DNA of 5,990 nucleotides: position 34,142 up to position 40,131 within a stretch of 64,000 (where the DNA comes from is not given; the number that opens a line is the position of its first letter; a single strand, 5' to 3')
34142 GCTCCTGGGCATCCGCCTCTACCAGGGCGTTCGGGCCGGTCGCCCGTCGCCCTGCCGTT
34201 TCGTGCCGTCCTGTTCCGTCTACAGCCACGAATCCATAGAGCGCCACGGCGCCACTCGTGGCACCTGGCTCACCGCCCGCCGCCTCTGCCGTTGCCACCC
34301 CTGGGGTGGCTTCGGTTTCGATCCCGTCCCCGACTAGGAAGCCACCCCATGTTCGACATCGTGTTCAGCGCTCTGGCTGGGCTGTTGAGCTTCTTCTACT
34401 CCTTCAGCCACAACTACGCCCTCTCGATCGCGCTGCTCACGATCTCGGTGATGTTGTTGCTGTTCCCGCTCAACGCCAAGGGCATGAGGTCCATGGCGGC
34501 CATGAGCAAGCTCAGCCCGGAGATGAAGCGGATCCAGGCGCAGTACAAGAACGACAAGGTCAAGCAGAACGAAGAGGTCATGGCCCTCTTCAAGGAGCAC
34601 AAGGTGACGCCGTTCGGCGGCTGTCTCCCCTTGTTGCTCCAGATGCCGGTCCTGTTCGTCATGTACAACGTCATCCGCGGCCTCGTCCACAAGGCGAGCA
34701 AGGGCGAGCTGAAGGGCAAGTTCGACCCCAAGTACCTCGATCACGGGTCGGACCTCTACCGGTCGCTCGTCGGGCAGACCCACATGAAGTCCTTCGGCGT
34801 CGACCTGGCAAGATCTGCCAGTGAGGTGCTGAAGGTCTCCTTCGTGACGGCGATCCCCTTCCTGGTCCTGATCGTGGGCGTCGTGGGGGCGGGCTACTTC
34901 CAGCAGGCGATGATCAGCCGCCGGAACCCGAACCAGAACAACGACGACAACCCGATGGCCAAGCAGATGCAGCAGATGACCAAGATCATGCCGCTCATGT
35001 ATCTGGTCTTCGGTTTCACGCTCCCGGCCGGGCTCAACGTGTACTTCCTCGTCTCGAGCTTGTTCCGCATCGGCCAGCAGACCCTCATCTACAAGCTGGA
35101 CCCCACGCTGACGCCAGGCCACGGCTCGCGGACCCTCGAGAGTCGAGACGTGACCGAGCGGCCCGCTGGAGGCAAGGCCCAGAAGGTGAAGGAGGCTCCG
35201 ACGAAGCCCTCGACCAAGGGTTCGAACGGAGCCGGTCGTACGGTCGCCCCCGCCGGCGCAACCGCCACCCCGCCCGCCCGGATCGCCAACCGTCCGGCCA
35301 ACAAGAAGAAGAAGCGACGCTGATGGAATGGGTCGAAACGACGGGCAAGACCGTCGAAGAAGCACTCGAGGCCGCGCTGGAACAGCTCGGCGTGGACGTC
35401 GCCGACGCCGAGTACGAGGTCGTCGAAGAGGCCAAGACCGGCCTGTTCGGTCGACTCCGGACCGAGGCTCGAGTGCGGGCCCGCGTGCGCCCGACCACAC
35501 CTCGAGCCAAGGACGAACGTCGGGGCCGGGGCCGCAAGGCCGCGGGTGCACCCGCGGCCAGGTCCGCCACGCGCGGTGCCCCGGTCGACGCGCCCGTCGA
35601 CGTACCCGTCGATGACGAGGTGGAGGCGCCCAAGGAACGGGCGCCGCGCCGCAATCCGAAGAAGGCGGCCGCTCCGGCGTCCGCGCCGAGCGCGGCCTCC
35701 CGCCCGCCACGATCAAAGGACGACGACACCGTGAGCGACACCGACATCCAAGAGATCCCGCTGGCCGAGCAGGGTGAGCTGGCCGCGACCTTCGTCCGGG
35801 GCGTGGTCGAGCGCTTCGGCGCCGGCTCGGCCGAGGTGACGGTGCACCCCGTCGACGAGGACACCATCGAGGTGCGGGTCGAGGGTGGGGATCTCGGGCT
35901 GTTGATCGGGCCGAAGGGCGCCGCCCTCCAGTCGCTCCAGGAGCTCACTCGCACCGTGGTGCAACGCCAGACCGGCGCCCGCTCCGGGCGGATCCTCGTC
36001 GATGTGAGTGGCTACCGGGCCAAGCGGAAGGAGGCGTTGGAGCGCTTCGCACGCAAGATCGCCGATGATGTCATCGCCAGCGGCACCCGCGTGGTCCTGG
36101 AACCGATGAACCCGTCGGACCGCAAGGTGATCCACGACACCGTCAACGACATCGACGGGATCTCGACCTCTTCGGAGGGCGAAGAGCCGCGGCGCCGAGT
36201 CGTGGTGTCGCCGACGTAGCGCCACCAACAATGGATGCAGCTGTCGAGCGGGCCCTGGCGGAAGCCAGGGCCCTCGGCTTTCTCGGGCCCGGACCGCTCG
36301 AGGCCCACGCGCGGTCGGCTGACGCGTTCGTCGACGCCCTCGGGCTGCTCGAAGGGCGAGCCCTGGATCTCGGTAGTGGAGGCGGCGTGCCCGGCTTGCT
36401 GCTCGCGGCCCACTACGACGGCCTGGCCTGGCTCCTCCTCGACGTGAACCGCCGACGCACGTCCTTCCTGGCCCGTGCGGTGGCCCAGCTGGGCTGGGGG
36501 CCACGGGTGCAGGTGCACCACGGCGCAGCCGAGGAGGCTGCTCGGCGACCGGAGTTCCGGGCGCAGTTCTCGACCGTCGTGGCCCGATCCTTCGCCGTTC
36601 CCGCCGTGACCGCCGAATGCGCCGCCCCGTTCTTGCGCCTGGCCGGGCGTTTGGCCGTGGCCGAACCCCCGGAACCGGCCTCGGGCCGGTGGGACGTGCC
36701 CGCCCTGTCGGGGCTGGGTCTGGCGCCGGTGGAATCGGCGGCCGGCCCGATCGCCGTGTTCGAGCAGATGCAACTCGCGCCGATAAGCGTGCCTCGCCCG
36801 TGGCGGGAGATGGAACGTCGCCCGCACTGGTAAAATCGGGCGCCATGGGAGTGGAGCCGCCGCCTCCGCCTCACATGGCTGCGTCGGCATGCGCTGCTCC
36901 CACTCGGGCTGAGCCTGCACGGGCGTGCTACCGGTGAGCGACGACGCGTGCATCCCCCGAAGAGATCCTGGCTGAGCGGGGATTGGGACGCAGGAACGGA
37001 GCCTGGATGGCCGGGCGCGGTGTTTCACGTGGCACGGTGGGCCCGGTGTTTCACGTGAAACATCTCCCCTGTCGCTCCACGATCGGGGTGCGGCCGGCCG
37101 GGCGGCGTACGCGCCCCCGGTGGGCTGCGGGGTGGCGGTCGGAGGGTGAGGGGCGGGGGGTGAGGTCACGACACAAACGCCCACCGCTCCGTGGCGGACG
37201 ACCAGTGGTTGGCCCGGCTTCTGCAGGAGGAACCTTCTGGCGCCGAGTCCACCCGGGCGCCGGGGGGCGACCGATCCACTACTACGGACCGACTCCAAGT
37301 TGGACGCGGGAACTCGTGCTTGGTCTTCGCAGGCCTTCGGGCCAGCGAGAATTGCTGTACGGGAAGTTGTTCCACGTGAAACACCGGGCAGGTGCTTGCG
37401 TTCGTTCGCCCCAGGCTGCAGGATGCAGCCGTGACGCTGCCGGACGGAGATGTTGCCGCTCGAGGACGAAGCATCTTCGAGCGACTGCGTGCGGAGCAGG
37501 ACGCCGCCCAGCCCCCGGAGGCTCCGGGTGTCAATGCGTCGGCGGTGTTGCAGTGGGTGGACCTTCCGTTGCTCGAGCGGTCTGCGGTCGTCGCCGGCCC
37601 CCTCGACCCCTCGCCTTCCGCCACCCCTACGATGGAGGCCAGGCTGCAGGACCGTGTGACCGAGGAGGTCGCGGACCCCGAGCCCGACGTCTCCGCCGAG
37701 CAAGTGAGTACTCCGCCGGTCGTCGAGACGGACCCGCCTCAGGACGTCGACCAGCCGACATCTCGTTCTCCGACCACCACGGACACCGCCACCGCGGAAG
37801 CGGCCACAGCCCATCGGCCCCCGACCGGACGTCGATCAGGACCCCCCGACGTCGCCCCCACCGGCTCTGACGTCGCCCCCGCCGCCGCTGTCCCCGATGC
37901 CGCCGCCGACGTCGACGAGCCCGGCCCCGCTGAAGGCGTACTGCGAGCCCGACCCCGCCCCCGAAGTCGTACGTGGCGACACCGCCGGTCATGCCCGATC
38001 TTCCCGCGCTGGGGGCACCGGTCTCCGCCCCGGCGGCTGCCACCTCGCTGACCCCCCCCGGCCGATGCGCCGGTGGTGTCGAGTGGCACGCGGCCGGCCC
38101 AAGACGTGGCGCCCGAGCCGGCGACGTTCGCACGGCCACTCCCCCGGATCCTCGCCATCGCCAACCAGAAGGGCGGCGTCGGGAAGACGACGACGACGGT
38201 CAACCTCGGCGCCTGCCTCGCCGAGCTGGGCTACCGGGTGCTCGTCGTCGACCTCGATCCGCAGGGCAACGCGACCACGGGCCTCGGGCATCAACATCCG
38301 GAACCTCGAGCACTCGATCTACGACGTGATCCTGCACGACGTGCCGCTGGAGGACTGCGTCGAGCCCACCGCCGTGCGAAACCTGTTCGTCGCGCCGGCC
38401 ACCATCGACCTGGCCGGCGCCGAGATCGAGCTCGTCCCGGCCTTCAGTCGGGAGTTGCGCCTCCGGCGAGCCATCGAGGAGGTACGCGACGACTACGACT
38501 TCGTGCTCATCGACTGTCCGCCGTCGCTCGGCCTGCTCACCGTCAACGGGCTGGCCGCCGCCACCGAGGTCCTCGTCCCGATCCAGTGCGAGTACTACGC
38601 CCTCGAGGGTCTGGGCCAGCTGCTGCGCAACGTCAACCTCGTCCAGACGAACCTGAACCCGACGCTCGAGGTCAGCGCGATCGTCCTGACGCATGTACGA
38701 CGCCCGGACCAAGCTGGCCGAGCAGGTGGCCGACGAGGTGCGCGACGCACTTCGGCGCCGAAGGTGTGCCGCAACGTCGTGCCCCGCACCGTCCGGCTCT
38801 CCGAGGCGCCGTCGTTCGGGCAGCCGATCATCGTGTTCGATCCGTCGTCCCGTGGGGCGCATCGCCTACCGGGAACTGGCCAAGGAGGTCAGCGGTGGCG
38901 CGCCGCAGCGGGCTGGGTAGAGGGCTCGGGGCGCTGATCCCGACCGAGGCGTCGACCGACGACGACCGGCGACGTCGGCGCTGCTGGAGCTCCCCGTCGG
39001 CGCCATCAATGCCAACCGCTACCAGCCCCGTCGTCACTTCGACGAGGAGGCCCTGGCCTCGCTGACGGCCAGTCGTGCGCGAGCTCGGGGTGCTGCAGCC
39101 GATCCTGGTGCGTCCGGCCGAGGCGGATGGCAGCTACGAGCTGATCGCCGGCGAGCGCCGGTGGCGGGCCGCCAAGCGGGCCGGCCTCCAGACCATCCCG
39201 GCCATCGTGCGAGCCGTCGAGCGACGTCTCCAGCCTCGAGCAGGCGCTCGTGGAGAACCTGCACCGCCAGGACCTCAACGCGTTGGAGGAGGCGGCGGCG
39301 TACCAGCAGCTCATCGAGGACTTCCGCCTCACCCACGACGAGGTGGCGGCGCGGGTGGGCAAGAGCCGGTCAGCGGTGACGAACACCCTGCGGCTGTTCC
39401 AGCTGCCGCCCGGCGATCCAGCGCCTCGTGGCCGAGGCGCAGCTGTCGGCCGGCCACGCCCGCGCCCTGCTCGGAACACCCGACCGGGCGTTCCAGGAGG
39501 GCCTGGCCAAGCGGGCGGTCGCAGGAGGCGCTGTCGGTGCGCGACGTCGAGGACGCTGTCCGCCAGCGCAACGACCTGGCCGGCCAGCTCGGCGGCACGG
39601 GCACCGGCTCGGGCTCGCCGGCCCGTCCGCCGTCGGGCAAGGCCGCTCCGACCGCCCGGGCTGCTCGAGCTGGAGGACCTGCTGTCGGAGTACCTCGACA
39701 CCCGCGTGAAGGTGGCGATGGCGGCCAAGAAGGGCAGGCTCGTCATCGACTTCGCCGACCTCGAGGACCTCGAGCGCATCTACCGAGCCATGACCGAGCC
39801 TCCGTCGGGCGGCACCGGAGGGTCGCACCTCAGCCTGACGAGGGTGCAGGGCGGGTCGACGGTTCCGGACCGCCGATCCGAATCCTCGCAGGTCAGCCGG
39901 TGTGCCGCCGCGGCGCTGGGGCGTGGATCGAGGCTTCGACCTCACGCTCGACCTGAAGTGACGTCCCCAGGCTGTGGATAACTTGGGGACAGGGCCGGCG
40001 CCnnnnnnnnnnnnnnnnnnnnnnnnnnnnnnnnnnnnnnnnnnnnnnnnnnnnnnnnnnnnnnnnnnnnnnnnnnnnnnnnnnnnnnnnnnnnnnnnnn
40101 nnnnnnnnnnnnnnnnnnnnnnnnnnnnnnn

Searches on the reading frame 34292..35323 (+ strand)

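Call 67: search_protein_families(library=pfam, proteins=[window:34292-35323:+])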
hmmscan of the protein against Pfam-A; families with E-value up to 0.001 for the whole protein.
window:34292-35323:+ (343 aa): 1 family
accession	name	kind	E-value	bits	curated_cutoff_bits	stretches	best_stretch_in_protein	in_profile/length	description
PF02096.25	60KD_IMP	-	6.9e-48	163.1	35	1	42-268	1-163/163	60Kd inner membrane protein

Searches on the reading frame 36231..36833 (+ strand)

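Call 67: search_protein_families(library=pfam, proteins=[window:36231-36833:+])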
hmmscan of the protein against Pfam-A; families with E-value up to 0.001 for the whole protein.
window:36231-36833:+ (200 aa): 1 family
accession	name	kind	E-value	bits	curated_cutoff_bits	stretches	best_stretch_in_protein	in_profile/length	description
PF02527.21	GidB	-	2.8e-13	50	27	1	43-141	51-144/184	rRNA small subunit methyltransferase G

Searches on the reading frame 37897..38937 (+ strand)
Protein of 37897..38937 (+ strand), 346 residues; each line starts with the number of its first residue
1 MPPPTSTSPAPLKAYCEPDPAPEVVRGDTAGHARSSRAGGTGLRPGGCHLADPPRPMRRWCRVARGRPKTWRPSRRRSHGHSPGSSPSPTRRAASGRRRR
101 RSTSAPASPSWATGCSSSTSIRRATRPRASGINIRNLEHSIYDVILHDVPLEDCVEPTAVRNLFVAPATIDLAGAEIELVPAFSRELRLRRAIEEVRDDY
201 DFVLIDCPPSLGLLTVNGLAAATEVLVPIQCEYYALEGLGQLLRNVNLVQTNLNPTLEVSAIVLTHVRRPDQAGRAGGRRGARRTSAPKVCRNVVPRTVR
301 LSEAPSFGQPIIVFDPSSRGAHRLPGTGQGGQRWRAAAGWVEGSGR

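Call 10: search_protein_families(library=pfam, proteins=[window:37897-38937:+])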
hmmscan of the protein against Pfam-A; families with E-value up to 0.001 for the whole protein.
window:37897-38937:+ (346 aa): 2 families
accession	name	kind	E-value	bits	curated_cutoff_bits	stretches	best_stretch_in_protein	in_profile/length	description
PF13614.12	AAA_31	-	1.5e-39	136.2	27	1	129-259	47-177/177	AAA domain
PF01656.29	CbiA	-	0.0006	20.2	25.4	1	198-311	26-125/125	CobQ/CobB/MinD/ParA nucleotide binding domain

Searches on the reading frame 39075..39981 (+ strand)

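Call 10: search_protein_families(library=pfam, proteins=[window:39075-39956:+, window:39250-39981:+])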
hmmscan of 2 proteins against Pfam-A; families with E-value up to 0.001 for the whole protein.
window:39075-39956:+ (293 aa): 1 family
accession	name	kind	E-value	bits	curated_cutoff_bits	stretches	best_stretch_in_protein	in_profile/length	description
PF02195.25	ParB_N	-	5.7e-18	65.2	26.3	1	2-49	35-81/95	ParB N-terminal domain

window:39250-39981:+ (243 aa): 2 families
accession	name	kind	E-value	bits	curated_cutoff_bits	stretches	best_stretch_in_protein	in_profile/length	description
PF17762.8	HTH_ParB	-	3.4e-18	66.1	22.6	1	7-54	1-48/102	ParB HTH domain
PF23552.2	ParB_C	-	9e-09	35.1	23.8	1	136-179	3-47/50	ParB dimerisation domain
